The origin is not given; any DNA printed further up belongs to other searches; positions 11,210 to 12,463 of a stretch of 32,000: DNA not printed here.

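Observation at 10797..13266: Uncharacterised three-gene periplasmic carrier-thiol module (MBL hydrolase / fused SoxY-SoxZ carrier / rhodanese-like Cys protein) appended to fhcBADC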

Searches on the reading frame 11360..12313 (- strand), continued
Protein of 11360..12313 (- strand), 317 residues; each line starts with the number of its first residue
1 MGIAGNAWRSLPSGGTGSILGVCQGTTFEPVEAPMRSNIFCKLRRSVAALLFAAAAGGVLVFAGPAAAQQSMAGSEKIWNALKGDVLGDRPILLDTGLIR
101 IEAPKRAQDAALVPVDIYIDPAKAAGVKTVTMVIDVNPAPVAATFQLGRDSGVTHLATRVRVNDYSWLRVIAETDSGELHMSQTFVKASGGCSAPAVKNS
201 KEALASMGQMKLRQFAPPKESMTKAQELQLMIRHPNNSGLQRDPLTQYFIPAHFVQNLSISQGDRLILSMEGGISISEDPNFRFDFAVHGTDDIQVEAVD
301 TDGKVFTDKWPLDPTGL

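Call 23: get_annotated_region(hit=H1, flank=10000)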
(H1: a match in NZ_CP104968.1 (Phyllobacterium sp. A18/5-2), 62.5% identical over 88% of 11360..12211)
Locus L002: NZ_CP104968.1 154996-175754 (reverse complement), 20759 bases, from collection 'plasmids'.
description: Phyllobacterium sp. A18/5-2 plasmid p_unnamed2, complete sequence
organism: Phyllobacterium sp. A18/5-2 (NCBI taxid 2978392)
taxonomy: Bacteria; Pseudomonadota; Alphaproteobacteria; Hyphomicrobiales; Phyllobacteriaceae; Phyllobacterium; Phyllobacterium sp. A18/5-2
host: -; source: Vicia costata,cell culture,root nodule; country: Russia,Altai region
typing (MOB-suite, as given by PLSDB): non-mobilizable
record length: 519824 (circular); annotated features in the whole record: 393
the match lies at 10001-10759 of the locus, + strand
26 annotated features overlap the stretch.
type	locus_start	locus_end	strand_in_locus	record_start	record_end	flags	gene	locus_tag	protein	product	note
CDS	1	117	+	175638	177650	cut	tkt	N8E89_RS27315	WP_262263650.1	transketolase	GO:0006098 - pentose-phosphate shunt [Evidence IEA]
CDS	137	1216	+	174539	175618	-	fba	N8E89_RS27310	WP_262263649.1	class II fructose-bisphosphate aldolase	GO:0006096 - glycolytic process [Evidence IEA]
CDS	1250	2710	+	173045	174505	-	-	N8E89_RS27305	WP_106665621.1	form I ribulose bisphosphate carboxylase large subunit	-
CDS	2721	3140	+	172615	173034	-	-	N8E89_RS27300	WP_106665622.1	ribulose bisphosphate carboxylase small subunit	-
CDS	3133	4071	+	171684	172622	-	cbbX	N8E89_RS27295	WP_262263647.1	CbbX protein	-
CDS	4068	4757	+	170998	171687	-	rpe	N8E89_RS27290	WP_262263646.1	ribulose-phosphate 3-epimerase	GO:0006098 - pentose-phosphate shunt [Evidence IEA]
CDS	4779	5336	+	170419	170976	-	-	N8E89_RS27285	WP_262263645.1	thioredoxin family protein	-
CDS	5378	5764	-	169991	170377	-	-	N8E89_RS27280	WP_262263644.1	cytochrome c family protein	-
CDS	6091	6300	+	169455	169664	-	-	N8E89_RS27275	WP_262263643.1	hypothetical protein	-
CDS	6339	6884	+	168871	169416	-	-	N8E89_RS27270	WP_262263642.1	ABC transporter substrate-binding protein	-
CDS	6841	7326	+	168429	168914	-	-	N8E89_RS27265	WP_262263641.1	hypothetical protein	-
CDS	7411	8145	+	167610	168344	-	-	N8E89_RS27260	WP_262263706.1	ABC transporter permease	-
CDS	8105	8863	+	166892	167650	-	-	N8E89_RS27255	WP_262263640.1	ATP-binding cassette domain-containing protein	-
CDS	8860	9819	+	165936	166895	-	-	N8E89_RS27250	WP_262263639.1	quinoprotein relay system zinc metallohydrolase 2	-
CDS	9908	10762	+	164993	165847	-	-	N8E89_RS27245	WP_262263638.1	quinoprotein dehydrogenase-associated SoxYZ-like carrier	-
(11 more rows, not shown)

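Call 24: get_annotated_region(hit=H7, flank=10000)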
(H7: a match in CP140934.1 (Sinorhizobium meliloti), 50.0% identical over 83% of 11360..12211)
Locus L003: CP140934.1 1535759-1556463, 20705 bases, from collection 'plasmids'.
description: Sinorhizobium meliloti strain ml28 plasmid pSymB, complete sequence
organism: Sinorhizobium meliloti (NCBI taxid 382)
taxonomy: Bacteria; Pseudomonadota; Alphaproteobacteria; Hyphomicrobiales; Rhizobiaceae; Sinorhizobium; Sinorhizobium meliloti
host: -; source: Medicago lupulina,whole organism; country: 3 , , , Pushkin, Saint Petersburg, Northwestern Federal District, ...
typing (MOB-suite, as given by PLSDB): mobilizable; relaxase MOBQ
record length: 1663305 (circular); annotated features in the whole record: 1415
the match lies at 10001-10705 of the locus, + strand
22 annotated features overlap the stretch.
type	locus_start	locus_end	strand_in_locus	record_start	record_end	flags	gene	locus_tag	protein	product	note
CDS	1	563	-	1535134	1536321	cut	-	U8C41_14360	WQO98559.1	ABC transporter substrate-binding protein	-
CDS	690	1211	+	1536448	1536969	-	-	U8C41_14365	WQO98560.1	DUF3280 domain-containing protein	-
CDS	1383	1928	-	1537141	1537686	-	-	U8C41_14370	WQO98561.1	PQQ-dependent catabolism-associated CXXCW motif protein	-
CDS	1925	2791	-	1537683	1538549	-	-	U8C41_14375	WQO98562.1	substrate-binding domain-containing protein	-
CDS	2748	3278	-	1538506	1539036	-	-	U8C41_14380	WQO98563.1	c-type cytochrome, methanol metabolism-related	-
CDS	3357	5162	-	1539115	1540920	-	-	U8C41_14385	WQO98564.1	methanol/ethanol family PQQ-dependent dehydrogenase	-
CDS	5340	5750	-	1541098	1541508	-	-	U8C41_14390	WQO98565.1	cytochrome c family protein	-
CDS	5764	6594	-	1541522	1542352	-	fghA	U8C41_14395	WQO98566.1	S-formylglutathione hydrolase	-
CDS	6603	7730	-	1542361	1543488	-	-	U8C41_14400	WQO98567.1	S-(hydroxymethyl)glutathione dehydrogenase/class III alcohol dehydrogenase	-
CDS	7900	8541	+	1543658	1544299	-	-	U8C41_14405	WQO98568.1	hypothetical protein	-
CDS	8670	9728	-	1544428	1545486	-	-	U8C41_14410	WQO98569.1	quinoprotein relay system zinc metallohydrolase 2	-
CDS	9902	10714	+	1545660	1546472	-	-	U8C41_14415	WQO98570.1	quinoprotein dehydrogenase-associated SoxYZ-like carrier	-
CDS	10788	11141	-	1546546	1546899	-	-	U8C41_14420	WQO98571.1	hypothetical protein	-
CDS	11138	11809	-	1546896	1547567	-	-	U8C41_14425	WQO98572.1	hypothetical protein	-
CDS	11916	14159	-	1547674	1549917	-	-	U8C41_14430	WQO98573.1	hybrid sensor histidine kinase/response regulator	-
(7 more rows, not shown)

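Call 29: find_related_loci(query=A1, collection=genome_contigs, flank=10000)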
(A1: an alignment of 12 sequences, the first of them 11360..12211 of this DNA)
Query A1 (283 aa) in genome_contigs; peptide patterns used: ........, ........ (x = any residue, [..] = any of these).
432 stretches matched a pattern; 360 encode a relative of the query (tblastn E <= 1e-3); the best 80 are kept; 80 distinct loci.
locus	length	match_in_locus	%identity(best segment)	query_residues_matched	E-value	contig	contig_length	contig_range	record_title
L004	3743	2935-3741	90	1-269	3e-163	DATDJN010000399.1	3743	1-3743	MAG TPA_asm: Rhizobiaceae bacterium isolate SMAG_U331 k141_1053328, whole genome shotgun sequence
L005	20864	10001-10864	76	1-283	7e-148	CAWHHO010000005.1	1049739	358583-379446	MAG: uncultured Alphaproteobacteria bacterium isolate MFD01916.bin.2.20 genome assembly, contig: contig_3360, whole geno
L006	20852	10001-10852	78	1-283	2e-142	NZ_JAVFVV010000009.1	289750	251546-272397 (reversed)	Mesorhizobium sp. LHD-90 LHD.90_ctg09, whole genome shotgun sequence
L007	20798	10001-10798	79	13-283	2e-142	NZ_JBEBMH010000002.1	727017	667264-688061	Mesorhizobium yinganensis strain CN2-181 contig2, whole genome shotgun sequence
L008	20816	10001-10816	77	15-283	3e-141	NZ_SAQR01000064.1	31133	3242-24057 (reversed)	MAG: Mesorhizobium sp. isolate N.Ca.IN.015.10.1 NODE_64_length_31133_cov_10.275436, whole genome shotgun sequence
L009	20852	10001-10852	76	1-283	3e-141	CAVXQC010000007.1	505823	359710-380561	MAG: uncultured Alphaproteobacteria bacterium isolate MFD05454.bin.2.209 genome assembly, contig: contig_26926, whole ge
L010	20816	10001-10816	77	15-283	7e-141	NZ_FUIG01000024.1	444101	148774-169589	Mesorhizobium delmotii strain STM 462, whole genome shotgun sequence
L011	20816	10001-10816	76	15-283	1e-140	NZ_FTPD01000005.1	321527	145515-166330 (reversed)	Mesorhizobium prunaredense isolate 1, whole genome shotgun sequence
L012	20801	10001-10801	79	17-283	4e-140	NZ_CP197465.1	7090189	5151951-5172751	Mesorhizobium sp. ASY16-5R chromosome, complete genome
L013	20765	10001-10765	80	29-283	3e-140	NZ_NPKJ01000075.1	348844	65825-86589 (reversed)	Mesorhizobium temperatum strain SDW018 scaffold37, whole genome shotgun sequence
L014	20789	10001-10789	79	21-283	8e-140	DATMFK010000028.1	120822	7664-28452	MAG TPA_asm: Rhizobiaceae bacterium isolate SMAG_U13461 k141_34290, whole genome shotgun sequence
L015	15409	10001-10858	75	1-283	1e-139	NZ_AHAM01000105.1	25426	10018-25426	Mesorhizobium alhagi CCNWXJ12-2 contig111, whole genome shotgun sequence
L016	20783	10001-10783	78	23-283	1e-139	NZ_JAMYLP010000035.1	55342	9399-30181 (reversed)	Mesorhizobium sp. M1322 M1322_contig00035, whole genome shotgun sequence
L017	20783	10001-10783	78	23-283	8e-140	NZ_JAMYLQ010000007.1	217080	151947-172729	Mesorhizobium sp. M1312 M1312_contig00007, whole genome shotgun sequence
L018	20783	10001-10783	77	23-283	3e-139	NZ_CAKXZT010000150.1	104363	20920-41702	Mesorhizobium escarrei isolate STM5069sample, whole genome shotgun sequence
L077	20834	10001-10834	59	8-283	2e-107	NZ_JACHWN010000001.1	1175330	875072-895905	Mesorhizobium sp. RMAD-H1 Ga0299762_01, whole genome shotgun sequence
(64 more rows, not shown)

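Call 32: get_annotated_region(hit=H28, flank=9000)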
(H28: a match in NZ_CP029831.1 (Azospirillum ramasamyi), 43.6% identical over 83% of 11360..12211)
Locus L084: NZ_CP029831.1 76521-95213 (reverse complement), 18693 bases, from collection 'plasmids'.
description: Azospirillum ramasamyi strain M2T2B2 plasmid unnamed7, complete sequence
organism: Azospirillum ramasamyi (NCBI taxid 682998)
taxonomy: Bacteria; Pseudomonadota; Alphaproteobacteria; Rhodospirillales; Azospirillaceae; Azospirillum; Azospirillum ramasamyi
host: -; source: single cell,Cow dung; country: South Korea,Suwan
typing (MOB-suite, as given by PLSDB): non-mobilizable
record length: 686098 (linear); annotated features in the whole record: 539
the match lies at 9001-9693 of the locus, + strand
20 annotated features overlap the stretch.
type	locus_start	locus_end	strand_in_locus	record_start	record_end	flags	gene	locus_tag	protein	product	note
CDS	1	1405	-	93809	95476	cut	-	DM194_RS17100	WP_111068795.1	formylmethanofuran dehydrogenase subunit A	-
CDS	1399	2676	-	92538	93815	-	-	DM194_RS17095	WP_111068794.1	formylmethanofuran dehydrogenase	-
CDS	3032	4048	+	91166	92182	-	-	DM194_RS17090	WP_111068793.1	beta-ribofuranosylaminobenzene 5'-phosphate synthase family protein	-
CDS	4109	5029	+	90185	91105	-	-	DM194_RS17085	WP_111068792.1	NAD(P)-dependent methylenetetrahydromethanopterin dehydrogenase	-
CDS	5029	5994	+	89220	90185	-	mch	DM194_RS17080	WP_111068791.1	methenyltetrahydromethanopterin cyclohydrolase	GO:0006730 - one-carbon metabolic process [Evidence IEA]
CDS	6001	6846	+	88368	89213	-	-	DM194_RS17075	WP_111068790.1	triphosphoribosyl-dephospho-CoA synthase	-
CDS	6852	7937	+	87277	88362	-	-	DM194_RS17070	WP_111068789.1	hydantoinase/oxoprolinase family protein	-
CDS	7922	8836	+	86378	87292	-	-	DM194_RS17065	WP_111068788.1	quinoprotein relay system zinc metallohydrolase 2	-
CDS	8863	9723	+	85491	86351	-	-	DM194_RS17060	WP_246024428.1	quinoprotein dehydrogenase-associated SoxYZ-like carrier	-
CDS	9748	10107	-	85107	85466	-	-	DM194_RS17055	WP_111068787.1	hypothetical protein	-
CDS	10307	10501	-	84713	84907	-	-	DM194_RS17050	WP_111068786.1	hypothetical protein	-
CDS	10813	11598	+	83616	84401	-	-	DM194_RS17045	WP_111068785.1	SDR family NAD(P)-dependent oxidoreductase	-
CDS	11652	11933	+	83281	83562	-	-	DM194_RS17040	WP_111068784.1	GNAT family N-acetyltransferase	-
CDS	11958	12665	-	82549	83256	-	-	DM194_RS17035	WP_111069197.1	ChrR family anti-sigma-E factor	GO:0045892 - negative regulation of DNA-templated transcription [Evidence IEA]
CDS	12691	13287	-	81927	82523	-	-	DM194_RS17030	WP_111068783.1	sigma-70 family RNA polymerase sigma factor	GO:0006352 - DNA-templated transcription initiation [Evidence IEA]; GO:0006355 - regulation of DNA-templated ...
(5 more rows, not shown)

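Call 33: get_annotated_region(hit=H34, flank=9000)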
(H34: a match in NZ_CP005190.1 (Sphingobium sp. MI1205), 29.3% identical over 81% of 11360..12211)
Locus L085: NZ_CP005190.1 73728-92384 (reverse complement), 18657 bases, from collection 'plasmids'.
description: Sphingobium sp. MI1205 plasmid pMI1, complete sequence
organism: Sphingobium sp. MI1205 (NCBI taxid 407020)
taxonomy: Bacteria; Pseudomonadota; Alphaproteobacteria; Sphingomonadales; Sphingomonadaceae; Sphingobium; Sphingobium sp. MI1205
host: -; source: -; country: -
typing (MOB-suite, as given by PLSDB): conjugative; relaxase MOBF; mating-pair formation MPF_F
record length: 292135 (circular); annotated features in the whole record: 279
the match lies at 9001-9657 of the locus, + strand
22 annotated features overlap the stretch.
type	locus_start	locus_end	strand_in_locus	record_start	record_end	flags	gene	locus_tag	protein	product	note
CDS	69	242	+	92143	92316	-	-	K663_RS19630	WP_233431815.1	hypothetical protein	-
CDS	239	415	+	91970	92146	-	-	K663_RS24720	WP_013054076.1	hypothetical protein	-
CDS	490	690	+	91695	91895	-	-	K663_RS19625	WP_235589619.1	hypothetical protein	-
CDS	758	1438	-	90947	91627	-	-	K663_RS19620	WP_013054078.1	hypothetical protein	-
CDS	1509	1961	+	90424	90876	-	-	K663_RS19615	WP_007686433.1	hypothetical protein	-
CDS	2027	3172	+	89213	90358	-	-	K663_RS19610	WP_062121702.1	cupin domain-containing protein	GO:0043687 - post-translational protein modification [Evidence IEA]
CDS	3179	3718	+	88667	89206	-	-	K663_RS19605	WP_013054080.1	pseudouridine synthase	GO:0001522 - pseudouridine synthesis [Evidence IEA]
CDS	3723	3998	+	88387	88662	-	-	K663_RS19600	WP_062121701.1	hypothetical protein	-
CDS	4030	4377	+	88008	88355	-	-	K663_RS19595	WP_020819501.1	hypothetical protein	-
CDS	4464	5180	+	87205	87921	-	-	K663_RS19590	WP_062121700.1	MucR family transcriptional regulator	-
CDS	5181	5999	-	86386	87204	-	yaaA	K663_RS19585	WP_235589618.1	peroxide stress protein YaaA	-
CDS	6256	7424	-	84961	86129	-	-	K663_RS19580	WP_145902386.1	IS3 family transposase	-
CDS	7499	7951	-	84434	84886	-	-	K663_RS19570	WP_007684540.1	pseudoazurin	-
CDS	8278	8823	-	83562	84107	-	-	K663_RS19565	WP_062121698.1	rhodanese-like domain-containing protein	-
CDS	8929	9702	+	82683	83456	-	-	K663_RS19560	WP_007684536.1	quinoprotein dehydrogenase-associated SoxYZ-like carrier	-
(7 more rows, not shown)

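Call 34: get_annotated_region(hit=H36, flank=9000)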
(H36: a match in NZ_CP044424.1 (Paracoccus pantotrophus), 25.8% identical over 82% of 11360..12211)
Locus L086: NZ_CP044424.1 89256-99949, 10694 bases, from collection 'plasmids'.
description: Paracoccus pantotrophus strain DSM 2944 plasmid pPAN1, complete sequence
organism: Paracoccus pantotrophus (NCBI taxid 82367)
taxonomy: Bacteria; Pseudomonadota; Alphaproteobacteria; Rhodobacterales; Paracoccaceae; Paracoccus; Paracoccus pantotrophus
host: -; source: cell culture,denitrifying, sulfide-oxidizing effluent-treatment plant; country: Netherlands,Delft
typing (MOB-suite, as given by PLSDB): mobilizable; replicon rep_cluster_605; relaxase MOBP
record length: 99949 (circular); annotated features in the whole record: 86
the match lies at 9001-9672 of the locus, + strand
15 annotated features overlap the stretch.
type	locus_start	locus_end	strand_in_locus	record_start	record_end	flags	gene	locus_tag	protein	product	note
CDS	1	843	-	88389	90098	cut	-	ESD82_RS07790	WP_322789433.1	DUF262 domain-containing HNH endonuclease family protein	-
CDS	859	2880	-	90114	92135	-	-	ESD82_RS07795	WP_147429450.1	class I SAM-dependent DNA methyltransferase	-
CDS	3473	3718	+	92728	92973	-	-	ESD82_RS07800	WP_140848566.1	type II toxin-antitoxin system VapB family antitoxin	-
CDS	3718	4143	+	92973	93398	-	-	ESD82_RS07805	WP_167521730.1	type II toxin-antitoxin system VapC family toxin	-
CDS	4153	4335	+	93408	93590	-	-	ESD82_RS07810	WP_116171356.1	hypothetical protein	-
CDS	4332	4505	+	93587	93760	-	-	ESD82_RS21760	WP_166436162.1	hypothetical protein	-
CDS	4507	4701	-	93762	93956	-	-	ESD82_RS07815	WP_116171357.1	hypothetical protein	-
CDS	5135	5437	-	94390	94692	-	-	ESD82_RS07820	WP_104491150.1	type II toxin-antitoxin system RelE/ParE family toxin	GO:0030541 - plasmid partitioning [Evidence IEA]; GO:0051290 - protein heterotetramerization [Evidence IEA]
CDS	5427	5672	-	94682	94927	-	-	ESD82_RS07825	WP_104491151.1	type II toxin-antitoxin system Phd/YefM family antitoxin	-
CDS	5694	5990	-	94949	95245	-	-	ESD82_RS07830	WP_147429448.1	hypothetical protein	-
CDS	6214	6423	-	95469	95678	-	-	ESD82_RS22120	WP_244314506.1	hypothetical protein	-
CDS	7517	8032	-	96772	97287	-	-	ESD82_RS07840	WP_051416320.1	hypothetical protein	-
CDS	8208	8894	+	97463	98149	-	pedF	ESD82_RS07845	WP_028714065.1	cytochrome c-550 PedF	-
CDS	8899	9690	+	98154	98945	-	-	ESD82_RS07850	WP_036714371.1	quinoprotein dehydrogenase-associated SoxYZ-like carrier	-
CDS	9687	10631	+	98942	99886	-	-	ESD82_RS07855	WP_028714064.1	quinoprotein relay system zinc metallohydrolase 1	-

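Call 43: search_solved_structures(query=window:11360-12211:-, max_evalue=0.01, show_alignments=2)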
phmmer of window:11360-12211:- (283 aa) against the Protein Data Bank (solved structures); distinct sequences matched with E-value up to 0.01: 5.
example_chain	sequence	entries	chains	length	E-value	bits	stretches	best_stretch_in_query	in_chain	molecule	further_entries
2ox5_Y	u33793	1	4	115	1.4e-05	27.9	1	63-159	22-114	SoxY protein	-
2oxg_Y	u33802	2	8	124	1.6e-05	27.6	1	63-159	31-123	SoxY protein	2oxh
4uwq_B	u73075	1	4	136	5.2e-05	26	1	59-158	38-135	SOXY PROTEIN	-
4uwq_C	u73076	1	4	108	6.9e-05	25.6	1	182-270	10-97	SOXZ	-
1v8h_A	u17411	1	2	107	7.5e-05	25.5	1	182-270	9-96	sulfur oxidation protein SoxZ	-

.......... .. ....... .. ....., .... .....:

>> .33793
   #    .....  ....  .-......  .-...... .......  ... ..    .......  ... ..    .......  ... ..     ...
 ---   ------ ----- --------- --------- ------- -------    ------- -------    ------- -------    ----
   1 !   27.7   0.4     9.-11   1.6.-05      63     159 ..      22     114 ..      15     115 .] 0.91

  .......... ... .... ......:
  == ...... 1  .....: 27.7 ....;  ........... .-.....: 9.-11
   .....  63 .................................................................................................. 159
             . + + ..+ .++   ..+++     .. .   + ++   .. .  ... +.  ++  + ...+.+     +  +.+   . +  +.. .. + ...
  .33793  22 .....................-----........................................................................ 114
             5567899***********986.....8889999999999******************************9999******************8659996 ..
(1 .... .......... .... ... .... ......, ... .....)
